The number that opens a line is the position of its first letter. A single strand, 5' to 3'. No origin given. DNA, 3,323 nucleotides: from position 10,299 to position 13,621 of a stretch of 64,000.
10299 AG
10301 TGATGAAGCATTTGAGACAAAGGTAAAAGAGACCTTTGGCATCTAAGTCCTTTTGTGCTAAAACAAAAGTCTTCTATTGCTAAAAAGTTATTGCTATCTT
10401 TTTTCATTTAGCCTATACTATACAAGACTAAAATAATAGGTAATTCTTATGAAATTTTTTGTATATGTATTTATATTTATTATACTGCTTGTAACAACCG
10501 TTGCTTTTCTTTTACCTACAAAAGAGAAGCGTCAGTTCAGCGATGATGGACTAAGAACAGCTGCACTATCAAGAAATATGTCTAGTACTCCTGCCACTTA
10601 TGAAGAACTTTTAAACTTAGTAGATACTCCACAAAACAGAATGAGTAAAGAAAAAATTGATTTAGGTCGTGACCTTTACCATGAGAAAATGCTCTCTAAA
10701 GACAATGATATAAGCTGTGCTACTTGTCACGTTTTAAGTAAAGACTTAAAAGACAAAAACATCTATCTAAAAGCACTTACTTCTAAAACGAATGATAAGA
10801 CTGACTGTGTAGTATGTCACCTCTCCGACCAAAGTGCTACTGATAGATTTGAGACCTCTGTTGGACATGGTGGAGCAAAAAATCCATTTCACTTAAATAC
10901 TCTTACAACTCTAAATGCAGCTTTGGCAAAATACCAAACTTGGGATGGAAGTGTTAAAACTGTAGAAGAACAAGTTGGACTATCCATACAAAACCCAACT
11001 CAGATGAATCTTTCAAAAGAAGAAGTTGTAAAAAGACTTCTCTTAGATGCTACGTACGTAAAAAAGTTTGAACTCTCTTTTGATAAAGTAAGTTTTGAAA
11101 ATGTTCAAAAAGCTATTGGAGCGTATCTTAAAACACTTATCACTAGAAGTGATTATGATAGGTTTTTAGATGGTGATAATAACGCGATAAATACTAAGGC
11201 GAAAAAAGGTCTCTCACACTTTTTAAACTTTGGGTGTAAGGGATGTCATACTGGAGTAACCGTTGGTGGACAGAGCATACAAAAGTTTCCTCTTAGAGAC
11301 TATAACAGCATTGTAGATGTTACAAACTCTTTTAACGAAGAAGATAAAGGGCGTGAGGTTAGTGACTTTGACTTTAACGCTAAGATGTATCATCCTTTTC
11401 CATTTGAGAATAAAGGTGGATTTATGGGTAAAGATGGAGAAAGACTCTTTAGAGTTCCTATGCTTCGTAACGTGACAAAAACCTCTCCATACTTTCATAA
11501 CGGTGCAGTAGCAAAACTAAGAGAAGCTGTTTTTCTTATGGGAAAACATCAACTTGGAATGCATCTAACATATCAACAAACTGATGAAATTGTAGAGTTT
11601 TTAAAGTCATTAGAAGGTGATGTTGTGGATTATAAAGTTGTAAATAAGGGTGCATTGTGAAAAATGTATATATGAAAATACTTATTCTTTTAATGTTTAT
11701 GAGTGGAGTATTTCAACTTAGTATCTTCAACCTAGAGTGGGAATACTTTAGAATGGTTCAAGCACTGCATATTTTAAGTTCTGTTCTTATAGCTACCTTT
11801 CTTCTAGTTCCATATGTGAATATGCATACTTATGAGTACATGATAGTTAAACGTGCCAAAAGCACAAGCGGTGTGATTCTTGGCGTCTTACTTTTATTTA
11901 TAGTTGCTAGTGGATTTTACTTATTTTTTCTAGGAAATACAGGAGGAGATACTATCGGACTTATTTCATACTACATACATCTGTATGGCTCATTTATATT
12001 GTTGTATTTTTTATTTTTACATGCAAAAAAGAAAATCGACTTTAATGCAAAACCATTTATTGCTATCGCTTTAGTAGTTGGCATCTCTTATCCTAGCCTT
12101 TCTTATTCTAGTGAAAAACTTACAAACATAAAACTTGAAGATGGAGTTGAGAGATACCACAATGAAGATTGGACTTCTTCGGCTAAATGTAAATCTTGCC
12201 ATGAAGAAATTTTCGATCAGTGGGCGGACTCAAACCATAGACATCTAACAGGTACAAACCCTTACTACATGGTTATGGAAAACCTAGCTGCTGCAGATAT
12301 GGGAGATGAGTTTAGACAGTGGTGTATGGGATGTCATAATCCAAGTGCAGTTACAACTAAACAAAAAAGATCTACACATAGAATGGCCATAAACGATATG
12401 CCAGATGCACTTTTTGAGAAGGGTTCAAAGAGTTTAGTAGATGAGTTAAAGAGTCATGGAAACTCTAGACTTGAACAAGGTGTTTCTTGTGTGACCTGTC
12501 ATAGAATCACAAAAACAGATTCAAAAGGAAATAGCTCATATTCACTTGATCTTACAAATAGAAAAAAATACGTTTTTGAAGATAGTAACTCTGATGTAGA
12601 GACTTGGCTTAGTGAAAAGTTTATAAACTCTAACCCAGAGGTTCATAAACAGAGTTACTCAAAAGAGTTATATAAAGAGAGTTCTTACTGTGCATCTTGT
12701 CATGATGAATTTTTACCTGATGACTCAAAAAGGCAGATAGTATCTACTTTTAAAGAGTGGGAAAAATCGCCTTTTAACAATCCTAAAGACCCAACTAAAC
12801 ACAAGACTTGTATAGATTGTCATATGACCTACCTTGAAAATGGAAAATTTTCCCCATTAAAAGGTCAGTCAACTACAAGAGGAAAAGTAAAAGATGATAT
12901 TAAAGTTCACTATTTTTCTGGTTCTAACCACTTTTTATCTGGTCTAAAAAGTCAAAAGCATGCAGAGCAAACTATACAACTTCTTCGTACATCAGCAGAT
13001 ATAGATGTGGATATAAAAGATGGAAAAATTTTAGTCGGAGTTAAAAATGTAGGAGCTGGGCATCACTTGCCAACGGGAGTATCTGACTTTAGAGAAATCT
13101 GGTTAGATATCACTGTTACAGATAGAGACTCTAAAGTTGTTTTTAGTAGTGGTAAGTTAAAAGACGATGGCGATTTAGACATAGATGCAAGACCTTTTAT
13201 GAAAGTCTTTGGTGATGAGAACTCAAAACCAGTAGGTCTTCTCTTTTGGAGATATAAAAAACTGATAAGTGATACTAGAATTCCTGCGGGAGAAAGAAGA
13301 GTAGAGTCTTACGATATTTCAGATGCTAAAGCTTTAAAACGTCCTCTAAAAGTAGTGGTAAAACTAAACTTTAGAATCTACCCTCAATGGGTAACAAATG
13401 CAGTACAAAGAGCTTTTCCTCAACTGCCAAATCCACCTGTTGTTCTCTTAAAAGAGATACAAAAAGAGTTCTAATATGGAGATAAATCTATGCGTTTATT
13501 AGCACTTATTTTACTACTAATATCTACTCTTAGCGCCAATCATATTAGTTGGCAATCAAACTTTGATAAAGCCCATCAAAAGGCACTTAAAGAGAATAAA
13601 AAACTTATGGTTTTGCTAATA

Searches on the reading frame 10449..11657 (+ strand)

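Call 54: search_protein_families(library=pfam, proteins=[window:10449-11657:+], max_evalue=0.0001)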
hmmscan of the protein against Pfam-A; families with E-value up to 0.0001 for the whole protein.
window:10449-11657:+ (403 aa): 1 family
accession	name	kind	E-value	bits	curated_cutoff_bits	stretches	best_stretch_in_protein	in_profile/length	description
PF03150.19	CCP_MauG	-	3.2e-43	148.4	25.6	2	115-244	19-148/149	Di-haem cytochrome c peroxidase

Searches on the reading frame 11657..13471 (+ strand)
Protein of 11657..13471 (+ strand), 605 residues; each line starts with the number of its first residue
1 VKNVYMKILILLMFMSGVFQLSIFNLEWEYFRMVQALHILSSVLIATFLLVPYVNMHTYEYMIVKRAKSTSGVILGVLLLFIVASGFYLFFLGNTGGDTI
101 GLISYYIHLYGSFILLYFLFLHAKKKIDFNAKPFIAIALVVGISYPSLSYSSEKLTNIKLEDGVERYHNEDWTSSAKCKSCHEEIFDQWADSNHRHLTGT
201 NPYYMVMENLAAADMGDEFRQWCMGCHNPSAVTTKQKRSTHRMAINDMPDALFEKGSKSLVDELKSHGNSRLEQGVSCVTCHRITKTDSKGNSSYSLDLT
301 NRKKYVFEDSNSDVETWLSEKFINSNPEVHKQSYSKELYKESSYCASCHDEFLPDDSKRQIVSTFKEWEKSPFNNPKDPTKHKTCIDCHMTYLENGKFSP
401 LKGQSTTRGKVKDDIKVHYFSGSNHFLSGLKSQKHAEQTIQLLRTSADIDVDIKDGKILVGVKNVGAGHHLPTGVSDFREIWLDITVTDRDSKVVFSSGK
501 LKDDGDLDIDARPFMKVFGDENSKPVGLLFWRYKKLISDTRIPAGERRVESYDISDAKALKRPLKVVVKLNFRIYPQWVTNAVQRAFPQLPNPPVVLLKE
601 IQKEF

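Call 54: search_protein_families(library=pfam, proteins=[window:11657-13471:+], max_evalue=0.0001)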
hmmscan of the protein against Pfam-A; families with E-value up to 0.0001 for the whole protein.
window:11657-13471:+ (605 aa): 4 families
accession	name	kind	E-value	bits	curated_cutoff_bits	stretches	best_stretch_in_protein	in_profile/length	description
PF22113.1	Mtrc-MtrF_II-IV_dom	-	2.1e-08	34.3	30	0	264-395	18-133/176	Outer membrane cytochrome MtrC/MtrF-like, domains II/IV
PF14522.11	Cytochrome_C7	-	5.5e-08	33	24.8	0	170-235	7-56/67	Cytochrome c7 and related cytochrome c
PF13435.11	Cytochrome_C554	-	7.4e-08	33.7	20.8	0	177-235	1-63/84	Cytochrome c554 and c-prime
PF13442.11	Cytochrome_CBB3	-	7.9e-07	29.8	27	0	213-234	4-25/68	Cytochrome C oxidase, cbb3-type, subunit III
